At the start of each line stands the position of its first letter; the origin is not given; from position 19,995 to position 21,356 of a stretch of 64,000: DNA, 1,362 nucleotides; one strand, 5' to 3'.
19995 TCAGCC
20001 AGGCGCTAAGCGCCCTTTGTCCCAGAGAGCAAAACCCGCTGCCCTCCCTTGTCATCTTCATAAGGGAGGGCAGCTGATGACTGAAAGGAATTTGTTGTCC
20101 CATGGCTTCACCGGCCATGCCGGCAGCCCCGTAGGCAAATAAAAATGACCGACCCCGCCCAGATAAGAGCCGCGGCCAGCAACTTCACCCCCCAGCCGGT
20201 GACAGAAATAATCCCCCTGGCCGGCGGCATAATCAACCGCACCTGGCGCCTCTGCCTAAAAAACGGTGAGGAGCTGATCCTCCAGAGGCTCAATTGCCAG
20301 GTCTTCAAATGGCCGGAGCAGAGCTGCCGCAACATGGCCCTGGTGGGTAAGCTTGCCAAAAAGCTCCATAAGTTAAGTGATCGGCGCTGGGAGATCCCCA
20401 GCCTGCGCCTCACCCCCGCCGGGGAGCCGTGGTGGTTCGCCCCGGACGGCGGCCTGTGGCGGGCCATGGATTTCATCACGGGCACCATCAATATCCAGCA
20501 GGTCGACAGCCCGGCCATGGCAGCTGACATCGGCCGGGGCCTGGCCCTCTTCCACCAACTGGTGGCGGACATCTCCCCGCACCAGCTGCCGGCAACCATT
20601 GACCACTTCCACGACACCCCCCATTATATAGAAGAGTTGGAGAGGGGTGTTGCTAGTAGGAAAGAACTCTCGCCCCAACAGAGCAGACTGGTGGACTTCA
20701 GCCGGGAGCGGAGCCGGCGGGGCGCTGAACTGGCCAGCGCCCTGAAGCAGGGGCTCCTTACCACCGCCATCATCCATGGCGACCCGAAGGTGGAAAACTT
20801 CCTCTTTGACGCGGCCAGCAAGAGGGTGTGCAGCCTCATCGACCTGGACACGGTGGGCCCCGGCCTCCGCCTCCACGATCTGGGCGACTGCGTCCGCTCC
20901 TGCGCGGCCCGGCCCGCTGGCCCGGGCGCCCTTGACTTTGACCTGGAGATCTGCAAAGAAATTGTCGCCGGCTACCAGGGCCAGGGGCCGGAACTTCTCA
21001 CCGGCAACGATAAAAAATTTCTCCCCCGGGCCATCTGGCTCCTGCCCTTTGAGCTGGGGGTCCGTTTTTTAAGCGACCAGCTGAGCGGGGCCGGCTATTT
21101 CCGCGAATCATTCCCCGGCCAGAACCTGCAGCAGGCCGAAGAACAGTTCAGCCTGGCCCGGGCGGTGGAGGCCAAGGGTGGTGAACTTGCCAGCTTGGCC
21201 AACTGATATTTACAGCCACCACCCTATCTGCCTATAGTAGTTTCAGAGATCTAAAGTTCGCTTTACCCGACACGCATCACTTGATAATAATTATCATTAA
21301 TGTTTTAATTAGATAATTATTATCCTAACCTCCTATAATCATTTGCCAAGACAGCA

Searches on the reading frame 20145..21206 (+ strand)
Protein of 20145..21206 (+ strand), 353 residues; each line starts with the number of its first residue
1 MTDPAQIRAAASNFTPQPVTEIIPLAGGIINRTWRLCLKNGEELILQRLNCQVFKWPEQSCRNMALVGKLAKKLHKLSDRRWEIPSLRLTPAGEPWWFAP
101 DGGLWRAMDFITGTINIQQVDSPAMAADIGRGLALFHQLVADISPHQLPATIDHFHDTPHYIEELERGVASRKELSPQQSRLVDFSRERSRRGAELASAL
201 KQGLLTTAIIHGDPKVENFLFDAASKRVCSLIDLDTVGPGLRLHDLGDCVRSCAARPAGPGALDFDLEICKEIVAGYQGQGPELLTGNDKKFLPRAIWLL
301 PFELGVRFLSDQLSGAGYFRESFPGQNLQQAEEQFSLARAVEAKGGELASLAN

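Call 5: search_protein_families(library=pfam, proteins=[window:20145-21206:+])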
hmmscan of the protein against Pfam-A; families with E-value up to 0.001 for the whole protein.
window:20145-21206:+ (353 aa): 1 family
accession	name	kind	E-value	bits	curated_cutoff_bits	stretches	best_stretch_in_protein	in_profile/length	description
PF01636.29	APH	-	2.7e-20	73.6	23.2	1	22-260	2-219/239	Phosphotransferase enzyme family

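Call 8: search_protein_families(library=padloc, proteins=[window:20145-21206:+], max_evalue=0.01)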
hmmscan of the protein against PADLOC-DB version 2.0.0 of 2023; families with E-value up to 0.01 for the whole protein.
window:20145-21206:+ (353 aa): 0 families

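Call 9: search_protein_families(library=ncbifam, proteins=[window:20145-21206:+], max_evalue=0.01)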
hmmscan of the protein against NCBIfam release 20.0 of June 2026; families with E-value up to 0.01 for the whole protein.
window:20145-21206:+ (353 aa): 5 families
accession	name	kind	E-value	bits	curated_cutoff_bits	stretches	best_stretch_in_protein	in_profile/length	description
TIGR02906.1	spore_CotS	subfamily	0.0001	21.4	172.7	1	203-281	184-254/314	CotS family spore coat protein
NF003558.0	PRK05231.1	equivalog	0.00045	19.3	271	1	120-294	111-267/322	homoserine kinase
NF000088.1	viomycin_Vph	equivalog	0.00092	18.6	400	1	170-247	158-232/293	viomycin phosphotransferase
NF032896.1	APH_3pp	equivalog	0.0013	18.3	325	1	170-247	129-206/254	APH(3'') family aminoglycoside O-phosphotransferase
NF032895.1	APH_3pp_Ib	exception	0.0013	17.9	600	1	190-250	161-221/267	aminoglycoside O-phosphotransferase APH(3'')-Ib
